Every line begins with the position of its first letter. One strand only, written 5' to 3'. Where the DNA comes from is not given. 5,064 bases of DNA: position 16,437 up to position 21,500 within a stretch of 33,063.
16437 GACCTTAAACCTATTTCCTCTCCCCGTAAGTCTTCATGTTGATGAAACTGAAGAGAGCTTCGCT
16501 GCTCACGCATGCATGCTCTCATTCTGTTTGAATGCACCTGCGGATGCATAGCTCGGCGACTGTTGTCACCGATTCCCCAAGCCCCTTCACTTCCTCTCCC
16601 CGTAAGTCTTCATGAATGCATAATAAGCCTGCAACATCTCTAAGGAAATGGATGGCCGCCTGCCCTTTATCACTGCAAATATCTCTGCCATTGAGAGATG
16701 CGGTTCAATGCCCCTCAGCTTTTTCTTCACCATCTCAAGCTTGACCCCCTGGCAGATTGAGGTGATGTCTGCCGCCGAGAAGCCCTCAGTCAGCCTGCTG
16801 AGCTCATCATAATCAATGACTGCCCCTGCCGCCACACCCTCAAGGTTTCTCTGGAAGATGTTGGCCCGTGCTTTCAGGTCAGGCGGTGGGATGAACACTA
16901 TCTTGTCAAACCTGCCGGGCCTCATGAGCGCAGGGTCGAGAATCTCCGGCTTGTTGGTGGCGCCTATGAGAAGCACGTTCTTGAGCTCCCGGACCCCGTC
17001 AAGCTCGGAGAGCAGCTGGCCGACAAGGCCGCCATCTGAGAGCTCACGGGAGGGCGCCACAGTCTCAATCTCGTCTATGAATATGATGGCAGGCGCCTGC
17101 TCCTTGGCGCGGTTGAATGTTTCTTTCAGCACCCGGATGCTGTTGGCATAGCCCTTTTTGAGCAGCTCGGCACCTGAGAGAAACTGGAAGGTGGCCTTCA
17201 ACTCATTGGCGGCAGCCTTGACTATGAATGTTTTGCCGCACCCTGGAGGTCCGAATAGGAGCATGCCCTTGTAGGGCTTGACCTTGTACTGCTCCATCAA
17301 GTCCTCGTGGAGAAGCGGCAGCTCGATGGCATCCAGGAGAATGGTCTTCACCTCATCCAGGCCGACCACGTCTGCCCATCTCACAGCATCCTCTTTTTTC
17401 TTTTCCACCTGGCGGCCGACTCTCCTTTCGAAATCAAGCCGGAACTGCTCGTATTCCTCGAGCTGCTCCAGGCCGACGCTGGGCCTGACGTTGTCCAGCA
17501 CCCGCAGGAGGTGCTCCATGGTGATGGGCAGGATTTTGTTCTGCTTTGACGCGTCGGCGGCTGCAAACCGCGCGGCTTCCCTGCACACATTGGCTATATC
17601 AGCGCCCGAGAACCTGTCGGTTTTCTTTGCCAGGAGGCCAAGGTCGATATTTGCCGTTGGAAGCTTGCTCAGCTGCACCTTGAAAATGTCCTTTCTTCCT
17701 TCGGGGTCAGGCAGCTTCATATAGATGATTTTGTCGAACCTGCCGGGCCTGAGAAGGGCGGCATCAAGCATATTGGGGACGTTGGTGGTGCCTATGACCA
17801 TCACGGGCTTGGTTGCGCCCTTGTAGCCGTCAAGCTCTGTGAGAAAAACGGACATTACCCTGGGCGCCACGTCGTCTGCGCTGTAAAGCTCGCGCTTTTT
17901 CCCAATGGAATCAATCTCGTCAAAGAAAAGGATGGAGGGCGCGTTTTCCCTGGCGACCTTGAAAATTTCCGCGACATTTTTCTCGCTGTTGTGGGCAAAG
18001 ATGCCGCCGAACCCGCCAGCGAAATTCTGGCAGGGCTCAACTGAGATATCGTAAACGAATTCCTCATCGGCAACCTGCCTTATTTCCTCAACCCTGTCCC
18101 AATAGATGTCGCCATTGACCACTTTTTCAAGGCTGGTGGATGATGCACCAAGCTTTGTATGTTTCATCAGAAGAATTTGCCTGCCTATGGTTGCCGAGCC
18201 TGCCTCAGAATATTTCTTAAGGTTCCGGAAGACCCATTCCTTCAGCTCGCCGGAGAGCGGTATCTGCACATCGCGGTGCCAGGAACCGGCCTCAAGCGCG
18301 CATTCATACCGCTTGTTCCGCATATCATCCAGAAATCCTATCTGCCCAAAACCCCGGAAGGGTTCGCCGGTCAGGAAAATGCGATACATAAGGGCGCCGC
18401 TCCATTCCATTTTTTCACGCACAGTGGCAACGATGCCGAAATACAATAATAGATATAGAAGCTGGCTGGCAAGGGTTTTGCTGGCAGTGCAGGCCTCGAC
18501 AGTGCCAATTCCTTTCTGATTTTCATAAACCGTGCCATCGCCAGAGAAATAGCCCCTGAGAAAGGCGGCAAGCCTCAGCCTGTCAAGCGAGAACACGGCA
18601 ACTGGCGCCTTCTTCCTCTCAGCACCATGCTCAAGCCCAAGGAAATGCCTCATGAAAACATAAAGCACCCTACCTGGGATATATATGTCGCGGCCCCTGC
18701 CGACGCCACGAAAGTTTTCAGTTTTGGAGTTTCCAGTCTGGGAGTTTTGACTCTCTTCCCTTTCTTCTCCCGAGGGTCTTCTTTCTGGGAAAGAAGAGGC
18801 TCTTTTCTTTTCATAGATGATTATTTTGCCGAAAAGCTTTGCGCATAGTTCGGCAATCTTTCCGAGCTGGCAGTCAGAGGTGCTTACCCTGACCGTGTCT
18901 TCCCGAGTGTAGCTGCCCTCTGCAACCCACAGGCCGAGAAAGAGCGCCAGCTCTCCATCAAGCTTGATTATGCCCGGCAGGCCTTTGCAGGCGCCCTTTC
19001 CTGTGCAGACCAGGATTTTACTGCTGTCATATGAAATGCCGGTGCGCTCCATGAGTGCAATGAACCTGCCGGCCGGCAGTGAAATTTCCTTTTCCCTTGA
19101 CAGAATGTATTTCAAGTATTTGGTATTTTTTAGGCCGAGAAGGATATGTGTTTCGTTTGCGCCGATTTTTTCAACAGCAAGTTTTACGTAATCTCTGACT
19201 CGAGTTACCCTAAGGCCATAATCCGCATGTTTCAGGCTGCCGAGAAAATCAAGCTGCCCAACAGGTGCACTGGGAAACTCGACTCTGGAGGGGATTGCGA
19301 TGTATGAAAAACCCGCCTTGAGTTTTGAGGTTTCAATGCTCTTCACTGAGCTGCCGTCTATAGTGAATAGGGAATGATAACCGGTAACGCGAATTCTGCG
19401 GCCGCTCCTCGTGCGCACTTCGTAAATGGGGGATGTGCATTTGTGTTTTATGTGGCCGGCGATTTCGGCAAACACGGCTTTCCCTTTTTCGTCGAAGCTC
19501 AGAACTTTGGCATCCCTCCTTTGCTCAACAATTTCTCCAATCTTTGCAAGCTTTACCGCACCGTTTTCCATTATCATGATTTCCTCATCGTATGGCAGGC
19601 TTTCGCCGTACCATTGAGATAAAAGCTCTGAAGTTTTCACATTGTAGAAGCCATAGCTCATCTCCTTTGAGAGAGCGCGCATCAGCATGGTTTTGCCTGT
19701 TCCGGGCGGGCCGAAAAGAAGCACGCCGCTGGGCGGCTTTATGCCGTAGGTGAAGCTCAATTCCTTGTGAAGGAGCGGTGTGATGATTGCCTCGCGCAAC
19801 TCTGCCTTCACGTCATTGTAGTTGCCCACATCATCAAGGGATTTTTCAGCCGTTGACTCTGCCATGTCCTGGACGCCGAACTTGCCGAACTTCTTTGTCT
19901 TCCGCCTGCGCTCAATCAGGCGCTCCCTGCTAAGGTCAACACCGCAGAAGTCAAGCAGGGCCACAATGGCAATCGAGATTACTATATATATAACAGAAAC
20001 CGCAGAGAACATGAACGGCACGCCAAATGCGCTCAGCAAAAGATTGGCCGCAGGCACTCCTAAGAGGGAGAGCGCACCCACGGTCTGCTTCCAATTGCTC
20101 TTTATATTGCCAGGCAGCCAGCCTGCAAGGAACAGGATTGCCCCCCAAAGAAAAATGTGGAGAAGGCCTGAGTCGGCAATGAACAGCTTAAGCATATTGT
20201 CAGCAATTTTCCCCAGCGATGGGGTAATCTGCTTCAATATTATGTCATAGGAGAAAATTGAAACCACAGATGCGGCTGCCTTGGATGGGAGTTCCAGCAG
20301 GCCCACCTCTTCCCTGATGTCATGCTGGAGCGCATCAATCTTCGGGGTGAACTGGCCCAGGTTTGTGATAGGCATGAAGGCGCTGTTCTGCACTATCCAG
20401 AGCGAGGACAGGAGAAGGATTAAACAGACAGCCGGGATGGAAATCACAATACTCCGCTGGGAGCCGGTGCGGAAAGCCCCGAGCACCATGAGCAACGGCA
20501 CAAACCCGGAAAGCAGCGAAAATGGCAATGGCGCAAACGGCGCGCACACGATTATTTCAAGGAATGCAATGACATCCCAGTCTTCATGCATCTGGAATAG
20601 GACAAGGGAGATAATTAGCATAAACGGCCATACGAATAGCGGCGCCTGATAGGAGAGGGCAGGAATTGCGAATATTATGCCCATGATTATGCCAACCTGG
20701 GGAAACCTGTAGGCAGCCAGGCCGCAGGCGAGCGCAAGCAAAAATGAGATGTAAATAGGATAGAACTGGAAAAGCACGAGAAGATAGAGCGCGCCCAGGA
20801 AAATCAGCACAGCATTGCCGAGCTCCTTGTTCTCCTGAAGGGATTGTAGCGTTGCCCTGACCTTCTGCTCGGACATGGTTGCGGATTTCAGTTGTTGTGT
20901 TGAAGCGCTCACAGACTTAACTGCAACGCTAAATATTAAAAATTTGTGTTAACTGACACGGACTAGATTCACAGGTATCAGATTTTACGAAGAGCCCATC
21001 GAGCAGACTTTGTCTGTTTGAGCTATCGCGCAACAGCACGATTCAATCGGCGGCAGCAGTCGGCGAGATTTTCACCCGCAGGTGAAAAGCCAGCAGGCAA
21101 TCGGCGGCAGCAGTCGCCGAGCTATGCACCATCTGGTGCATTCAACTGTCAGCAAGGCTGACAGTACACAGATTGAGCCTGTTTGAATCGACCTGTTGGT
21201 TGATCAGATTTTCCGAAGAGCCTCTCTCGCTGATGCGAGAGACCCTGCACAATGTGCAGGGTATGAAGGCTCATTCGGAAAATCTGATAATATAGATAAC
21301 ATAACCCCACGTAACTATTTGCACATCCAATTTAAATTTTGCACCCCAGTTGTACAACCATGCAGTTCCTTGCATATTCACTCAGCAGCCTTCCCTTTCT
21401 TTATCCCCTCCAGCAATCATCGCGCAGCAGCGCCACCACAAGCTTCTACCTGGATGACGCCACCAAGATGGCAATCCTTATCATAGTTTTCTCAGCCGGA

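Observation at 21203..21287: A 79-nt perfect repeat about 11.7 kb apart folds into a tetraloop three-way junction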

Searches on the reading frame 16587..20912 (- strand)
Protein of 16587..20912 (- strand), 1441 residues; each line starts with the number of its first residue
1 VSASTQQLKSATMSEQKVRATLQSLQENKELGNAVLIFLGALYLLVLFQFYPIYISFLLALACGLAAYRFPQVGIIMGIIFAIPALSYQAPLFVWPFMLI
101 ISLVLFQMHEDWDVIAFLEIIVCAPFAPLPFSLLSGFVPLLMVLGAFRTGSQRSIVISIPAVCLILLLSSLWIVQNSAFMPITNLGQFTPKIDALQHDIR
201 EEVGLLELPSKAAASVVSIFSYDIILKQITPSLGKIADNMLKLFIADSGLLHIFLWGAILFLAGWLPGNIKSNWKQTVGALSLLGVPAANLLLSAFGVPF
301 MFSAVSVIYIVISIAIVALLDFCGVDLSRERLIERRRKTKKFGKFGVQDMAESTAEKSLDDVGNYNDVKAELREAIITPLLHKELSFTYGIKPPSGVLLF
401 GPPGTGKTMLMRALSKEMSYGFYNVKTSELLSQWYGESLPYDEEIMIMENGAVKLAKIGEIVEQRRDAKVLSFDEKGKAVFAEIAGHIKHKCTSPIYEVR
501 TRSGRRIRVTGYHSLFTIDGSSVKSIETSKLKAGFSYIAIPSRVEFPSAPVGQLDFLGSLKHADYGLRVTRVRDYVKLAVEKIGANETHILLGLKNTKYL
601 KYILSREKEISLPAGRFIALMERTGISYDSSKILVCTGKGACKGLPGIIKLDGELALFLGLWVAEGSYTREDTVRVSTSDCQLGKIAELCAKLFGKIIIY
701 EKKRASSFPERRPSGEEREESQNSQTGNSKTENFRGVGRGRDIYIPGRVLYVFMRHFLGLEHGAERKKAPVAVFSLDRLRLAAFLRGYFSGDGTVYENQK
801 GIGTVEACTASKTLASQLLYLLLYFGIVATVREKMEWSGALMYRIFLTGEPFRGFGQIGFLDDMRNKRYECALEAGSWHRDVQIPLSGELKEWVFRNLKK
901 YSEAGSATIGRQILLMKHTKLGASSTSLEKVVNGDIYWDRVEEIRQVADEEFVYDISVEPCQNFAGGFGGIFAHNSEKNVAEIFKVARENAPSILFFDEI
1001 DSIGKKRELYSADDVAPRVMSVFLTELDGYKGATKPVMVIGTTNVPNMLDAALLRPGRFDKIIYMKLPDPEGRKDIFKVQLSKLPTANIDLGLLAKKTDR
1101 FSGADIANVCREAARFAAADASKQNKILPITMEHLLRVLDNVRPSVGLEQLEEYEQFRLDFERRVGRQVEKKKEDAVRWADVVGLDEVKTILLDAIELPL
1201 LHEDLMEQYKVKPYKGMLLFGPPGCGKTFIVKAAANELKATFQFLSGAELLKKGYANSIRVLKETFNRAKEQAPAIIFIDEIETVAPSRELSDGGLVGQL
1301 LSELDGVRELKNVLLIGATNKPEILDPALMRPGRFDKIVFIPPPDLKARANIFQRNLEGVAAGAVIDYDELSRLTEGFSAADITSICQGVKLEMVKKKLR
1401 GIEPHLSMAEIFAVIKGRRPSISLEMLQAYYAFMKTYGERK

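Call 12: search_protein_families(library=pfam, proteins=[window:16587-20912:-])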
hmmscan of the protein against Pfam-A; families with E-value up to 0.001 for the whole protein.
window:16587-20912:- (1441 aa): 32 families (the best 25 are shown)
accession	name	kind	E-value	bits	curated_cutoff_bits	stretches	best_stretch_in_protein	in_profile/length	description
PF00004.35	AAA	-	1.6e-73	245.8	21.2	3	1217-1342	1-130/131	ATPase family associated with various cellular activities (AAA)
PF14890.11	Intein_splicing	-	6.9e-23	81.6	35.8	1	447-975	2-155/155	Intein splicing domain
PF17862.7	AAA_lid_3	-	6.9e-20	70.7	27.2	2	1088-1134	1-42/45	AAA+ lid domain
PF14528.11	LAGLIDADG_3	-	2.8e-17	63.2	22.5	1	782-851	4-73/82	LAGLIDADG-like domain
PF05496.18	RuvB_N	-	3.7e-10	40.2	27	1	1215-1287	34-98/159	Holliday junction DNA helicase RuvB P-loop domain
PF13191.12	AAA_16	-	4.1e-10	40.8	32.6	0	394-421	24-51/167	AAA ATPase domain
PF07728.20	AAA_5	-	1.2e-09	38.7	22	0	396-428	1-31/139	AAA domain (dynein-related subfamily)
PF07724.20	AAA_2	-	2.3e-09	37.9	27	0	1216-1302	5-97/166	AAA domain (Cdc48 subfamily)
PF09336.16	Vps4_C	-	3.3e-09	37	21.3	1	1128-1161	27-60/61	Vps4 C terminal oligomerisation domain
PF13173.12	AAA_14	-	4.3e-08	33.7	27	1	1217-1285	5-74/129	AAA domain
PF13401.12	AAA_22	-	8.5e-08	33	27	0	397-418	8-29/130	AAA domain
PF20720.3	nSTAND3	-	5.6e-07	29.8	27.2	0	1215-1282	18-74/155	Novel STAND NTPase 3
PF13207.12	AAA_17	-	1e-06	29.5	27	0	400-438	1-37/136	AAA domain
PF12775.13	AAA_7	-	1.2e-06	28.6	25.8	0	395-427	34-66/181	P-loop containing dynein motor region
PF00910.28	RNA_helicase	-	4.4e-06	27.6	21.5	0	397-422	1-26/105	RNA helicase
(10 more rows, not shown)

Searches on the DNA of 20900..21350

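Call 21: search_rna_families(source=window, start=20900, end=21350, threshold=evalue, max_evalue=10)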
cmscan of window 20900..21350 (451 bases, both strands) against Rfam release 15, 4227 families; matches with E-value up to 10: 5.
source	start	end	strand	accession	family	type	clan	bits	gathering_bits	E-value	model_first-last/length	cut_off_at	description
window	21199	21350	-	RF01236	snoU19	Gene; snRNA; snoRNA; HACA-box;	-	19.5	45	0.92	1-144/144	no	Small nucleolar RNA U19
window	21060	21097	+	RF03997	mir-8510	Gene; miRNA;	-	16.7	60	1.2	1-67/67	no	mir-8510 microRNA precursor family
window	21000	21068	+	RF01535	TB10Cs5H2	Gene; snRNA; snoRNA; HACA-box;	-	15.7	40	1.2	1-78/78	no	Trypanosomatid snoRNA TB10Cs5H2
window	21234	21282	+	RF02979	freshwater-1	Gene; sRNA;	-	15.5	72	1.1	1-62/62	no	freshwater-1 RNA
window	21238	21261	-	RF02401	ClpQY_promoter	Cis-reg;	-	14.5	42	1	1-24/57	no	ClpQY promoter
